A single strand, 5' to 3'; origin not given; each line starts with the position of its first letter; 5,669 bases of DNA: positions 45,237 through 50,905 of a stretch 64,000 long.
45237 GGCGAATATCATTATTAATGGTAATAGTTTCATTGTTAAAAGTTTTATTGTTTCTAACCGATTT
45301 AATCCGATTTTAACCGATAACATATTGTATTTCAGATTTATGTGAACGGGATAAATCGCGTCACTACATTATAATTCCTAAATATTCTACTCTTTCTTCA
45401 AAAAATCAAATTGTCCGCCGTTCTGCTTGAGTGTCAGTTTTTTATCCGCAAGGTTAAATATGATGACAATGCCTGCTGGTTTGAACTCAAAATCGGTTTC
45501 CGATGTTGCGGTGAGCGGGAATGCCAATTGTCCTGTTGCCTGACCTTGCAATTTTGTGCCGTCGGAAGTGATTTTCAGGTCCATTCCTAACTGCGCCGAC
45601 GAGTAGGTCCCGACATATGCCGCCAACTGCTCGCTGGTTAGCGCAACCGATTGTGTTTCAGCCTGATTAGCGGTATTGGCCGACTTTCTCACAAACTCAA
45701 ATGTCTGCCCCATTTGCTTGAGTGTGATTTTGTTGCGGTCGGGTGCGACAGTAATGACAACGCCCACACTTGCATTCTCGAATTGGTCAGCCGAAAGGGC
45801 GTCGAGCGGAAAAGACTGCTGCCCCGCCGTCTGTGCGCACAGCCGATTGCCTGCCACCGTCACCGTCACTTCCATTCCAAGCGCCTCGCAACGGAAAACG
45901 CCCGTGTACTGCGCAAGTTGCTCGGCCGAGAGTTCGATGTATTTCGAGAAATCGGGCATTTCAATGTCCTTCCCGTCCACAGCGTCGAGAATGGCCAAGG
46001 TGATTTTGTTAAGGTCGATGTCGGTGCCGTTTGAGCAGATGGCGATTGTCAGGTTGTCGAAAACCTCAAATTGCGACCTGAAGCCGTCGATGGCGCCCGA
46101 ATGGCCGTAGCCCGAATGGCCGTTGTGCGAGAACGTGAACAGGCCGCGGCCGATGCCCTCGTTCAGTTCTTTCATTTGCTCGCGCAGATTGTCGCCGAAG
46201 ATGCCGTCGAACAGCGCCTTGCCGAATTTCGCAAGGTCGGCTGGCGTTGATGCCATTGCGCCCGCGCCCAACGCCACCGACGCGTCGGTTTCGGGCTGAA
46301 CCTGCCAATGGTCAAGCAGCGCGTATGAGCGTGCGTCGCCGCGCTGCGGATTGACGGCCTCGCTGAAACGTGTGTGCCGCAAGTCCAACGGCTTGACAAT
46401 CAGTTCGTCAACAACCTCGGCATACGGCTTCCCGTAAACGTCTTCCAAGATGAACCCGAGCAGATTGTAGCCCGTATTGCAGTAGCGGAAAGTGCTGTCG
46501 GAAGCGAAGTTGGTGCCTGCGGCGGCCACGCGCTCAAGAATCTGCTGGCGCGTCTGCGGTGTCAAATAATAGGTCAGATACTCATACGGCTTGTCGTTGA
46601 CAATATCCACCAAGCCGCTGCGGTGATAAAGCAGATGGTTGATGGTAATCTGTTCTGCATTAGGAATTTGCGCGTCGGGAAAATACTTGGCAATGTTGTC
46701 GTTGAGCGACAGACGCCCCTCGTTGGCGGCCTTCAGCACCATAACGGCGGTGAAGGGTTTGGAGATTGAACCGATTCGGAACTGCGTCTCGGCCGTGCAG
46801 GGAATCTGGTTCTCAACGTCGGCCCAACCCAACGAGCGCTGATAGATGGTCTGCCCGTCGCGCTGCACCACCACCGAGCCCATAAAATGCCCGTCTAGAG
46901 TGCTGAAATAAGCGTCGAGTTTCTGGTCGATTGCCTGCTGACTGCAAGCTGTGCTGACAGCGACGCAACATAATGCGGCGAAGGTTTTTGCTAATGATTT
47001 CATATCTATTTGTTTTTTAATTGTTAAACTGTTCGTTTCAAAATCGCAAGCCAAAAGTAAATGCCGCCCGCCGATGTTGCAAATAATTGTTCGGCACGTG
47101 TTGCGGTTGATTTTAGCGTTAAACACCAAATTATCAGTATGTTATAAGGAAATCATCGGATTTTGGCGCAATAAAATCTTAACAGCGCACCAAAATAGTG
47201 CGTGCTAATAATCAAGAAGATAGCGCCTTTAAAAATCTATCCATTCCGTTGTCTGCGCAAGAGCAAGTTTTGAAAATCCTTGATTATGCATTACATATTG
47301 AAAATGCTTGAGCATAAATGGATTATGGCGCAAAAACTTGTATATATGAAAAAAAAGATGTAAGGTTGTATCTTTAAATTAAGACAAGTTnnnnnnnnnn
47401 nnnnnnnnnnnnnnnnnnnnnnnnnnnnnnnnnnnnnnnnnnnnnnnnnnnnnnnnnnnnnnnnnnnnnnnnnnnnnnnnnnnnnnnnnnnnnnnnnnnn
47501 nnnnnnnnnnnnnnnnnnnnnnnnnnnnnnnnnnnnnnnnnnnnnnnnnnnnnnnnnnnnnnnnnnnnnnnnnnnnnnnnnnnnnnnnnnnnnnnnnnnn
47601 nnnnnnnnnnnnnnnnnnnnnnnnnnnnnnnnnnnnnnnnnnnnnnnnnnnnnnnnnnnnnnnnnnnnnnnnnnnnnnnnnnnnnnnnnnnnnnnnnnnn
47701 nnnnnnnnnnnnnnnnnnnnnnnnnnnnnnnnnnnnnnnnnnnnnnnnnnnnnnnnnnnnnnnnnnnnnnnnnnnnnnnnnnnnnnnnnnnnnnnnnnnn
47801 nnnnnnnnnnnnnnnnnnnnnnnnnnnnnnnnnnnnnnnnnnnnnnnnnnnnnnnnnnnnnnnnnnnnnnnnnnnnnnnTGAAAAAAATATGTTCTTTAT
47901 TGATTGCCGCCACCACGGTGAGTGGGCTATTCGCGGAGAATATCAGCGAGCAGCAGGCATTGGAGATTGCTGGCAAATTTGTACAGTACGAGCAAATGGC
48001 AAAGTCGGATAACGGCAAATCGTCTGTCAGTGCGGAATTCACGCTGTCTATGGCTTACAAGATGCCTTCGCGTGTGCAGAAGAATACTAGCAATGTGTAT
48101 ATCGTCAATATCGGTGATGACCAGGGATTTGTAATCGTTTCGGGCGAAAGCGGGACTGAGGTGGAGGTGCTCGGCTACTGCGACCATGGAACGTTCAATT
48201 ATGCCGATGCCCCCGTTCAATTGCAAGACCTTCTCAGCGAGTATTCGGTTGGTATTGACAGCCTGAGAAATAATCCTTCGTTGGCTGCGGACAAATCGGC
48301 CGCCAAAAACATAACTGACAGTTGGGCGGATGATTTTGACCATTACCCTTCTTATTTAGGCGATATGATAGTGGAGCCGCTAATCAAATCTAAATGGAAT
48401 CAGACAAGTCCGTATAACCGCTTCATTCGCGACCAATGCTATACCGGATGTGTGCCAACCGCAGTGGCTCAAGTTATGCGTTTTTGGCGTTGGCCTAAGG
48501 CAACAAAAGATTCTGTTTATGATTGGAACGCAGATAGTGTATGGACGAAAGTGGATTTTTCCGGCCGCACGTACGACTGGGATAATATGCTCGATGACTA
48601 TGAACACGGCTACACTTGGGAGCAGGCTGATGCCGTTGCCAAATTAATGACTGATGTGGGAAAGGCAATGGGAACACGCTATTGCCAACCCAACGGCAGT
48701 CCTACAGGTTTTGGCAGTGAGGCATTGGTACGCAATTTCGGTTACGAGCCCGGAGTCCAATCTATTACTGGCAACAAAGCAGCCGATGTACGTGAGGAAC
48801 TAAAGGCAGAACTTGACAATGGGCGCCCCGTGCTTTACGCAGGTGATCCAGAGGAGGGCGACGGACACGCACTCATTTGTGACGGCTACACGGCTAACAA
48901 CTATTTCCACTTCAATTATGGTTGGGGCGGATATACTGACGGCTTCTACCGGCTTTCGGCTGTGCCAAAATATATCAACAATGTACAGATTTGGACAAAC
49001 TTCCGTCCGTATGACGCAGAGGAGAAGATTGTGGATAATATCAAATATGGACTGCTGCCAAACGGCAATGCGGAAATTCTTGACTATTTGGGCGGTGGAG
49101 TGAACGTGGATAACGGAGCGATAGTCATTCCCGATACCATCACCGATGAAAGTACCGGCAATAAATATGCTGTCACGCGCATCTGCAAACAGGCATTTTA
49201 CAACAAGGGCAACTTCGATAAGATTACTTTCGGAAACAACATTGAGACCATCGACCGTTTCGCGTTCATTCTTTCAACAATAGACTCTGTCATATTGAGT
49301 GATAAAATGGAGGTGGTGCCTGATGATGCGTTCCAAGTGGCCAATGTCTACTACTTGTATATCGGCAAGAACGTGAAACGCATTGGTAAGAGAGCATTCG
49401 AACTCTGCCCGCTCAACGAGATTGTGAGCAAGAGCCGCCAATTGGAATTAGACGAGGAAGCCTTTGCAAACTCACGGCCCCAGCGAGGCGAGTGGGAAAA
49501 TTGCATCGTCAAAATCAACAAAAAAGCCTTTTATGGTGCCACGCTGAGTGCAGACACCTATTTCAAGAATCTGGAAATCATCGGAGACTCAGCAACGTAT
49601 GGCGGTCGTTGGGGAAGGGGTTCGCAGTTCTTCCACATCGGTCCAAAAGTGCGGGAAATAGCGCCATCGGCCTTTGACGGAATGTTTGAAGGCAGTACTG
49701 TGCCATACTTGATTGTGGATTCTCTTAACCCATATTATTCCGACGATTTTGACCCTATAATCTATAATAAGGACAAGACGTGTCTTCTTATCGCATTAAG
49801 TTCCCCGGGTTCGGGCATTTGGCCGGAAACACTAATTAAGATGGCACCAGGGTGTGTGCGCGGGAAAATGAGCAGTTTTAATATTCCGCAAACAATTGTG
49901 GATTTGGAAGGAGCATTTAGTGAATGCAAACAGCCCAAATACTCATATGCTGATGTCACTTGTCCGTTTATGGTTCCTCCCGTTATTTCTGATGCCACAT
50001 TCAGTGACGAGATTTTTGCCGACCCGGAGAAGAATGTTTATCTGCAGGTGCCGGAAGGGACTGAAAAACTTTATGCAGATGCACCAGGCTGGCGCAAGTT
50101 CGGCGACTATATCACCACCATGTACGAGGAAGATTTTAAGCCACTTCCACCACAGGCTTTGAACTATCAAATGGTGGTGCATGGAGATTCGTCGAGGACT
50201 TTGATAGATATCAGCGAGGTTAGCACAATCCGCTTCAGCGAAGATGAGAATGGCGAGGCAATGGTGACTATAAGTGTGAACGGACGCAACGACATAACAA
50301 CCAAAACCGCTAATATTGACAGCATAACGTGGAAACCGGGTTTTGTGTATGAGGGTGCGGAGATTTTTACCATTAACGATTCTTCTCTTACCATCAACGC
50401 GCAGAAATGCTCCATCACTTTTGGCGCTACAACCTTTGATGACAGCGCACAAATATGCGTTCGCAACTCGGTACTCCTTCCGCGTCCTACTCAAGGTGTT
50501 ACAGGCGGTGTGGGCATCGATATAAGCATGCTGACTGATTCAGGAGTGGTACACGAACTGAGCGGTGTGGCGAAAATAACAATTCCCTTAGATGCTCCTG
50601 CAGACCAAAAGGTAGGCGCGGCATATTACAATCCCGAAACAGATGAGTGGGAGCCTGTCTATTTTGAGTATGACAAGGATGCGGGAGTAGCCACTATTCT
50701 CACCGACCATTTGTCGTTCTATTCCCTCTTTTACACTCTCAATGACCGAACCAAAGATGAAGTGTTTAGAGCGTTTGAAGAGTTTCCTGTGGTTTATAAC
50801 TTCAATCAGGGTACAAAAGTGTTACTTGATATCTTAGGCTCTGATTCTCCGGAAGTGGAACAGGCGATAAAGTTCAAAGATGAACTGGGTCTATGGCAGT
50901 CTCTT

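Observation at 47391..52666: Translationally coupled pair: a small CTD-tailed secreted protein and a 1,595-aa C10 protease/LRR/unknown-domain giant with no sorting signal of its own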

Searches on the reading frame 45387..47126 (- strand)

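Call 20: search_protein_families(library=pfam, proteins=[window:45387-47126:-], max_evalue=0.01)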
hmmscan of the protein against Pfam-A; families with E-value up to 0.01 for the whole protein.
window:45387-47126:- (579 aa): 3 families
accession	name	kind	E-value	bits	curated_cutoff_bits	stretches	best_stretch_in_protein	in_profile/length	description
PF00144.29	Beta-lactamase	-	3e-61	207.8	27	1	83-369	17-312/329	Beta-lactamase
PF11954.13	DUF3471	-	1.1e-12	48.7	29.3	2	495-548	6-60/103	Domain of unknown function (DUF3471)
PF13354.11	Beta-lactamase2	-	0.0096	15.7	22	0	108-145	13-50/214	Beta-lactamase enzyme family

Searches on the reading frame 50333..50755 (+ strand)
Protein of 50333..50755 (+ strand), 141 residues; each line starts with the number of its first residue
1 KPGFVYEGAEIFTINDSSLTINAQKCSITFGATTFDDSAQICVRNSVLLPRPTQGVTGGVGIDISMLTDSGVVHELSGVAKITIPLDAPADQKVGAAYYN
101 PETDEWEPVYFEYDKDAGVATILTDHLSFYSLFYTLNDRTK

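Call 66: search_solved_structures(query=A5, max_evalue=10, show_alignments=3)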
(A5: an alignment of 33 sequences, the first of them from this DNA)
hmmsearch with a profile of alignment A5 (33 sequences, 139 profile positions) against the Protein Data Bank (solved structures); distinct sequences matched with E-value up to 10: 4.
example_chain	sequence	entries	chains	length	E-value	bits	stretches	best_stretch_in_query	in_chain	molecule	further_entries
8pjs_A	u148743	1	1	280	5e-08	36.4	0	97-108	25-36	SAKeCEref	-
7q58_A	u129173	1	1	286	0.00069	23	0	97-108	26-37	SAKe6BR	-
3wkn_E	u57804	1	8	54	0.026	17.9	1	89-106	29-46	AFFinger p17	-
3u22_A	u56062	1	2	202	0.76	13.2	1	75-108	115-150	putative HmuY_like heme binding protein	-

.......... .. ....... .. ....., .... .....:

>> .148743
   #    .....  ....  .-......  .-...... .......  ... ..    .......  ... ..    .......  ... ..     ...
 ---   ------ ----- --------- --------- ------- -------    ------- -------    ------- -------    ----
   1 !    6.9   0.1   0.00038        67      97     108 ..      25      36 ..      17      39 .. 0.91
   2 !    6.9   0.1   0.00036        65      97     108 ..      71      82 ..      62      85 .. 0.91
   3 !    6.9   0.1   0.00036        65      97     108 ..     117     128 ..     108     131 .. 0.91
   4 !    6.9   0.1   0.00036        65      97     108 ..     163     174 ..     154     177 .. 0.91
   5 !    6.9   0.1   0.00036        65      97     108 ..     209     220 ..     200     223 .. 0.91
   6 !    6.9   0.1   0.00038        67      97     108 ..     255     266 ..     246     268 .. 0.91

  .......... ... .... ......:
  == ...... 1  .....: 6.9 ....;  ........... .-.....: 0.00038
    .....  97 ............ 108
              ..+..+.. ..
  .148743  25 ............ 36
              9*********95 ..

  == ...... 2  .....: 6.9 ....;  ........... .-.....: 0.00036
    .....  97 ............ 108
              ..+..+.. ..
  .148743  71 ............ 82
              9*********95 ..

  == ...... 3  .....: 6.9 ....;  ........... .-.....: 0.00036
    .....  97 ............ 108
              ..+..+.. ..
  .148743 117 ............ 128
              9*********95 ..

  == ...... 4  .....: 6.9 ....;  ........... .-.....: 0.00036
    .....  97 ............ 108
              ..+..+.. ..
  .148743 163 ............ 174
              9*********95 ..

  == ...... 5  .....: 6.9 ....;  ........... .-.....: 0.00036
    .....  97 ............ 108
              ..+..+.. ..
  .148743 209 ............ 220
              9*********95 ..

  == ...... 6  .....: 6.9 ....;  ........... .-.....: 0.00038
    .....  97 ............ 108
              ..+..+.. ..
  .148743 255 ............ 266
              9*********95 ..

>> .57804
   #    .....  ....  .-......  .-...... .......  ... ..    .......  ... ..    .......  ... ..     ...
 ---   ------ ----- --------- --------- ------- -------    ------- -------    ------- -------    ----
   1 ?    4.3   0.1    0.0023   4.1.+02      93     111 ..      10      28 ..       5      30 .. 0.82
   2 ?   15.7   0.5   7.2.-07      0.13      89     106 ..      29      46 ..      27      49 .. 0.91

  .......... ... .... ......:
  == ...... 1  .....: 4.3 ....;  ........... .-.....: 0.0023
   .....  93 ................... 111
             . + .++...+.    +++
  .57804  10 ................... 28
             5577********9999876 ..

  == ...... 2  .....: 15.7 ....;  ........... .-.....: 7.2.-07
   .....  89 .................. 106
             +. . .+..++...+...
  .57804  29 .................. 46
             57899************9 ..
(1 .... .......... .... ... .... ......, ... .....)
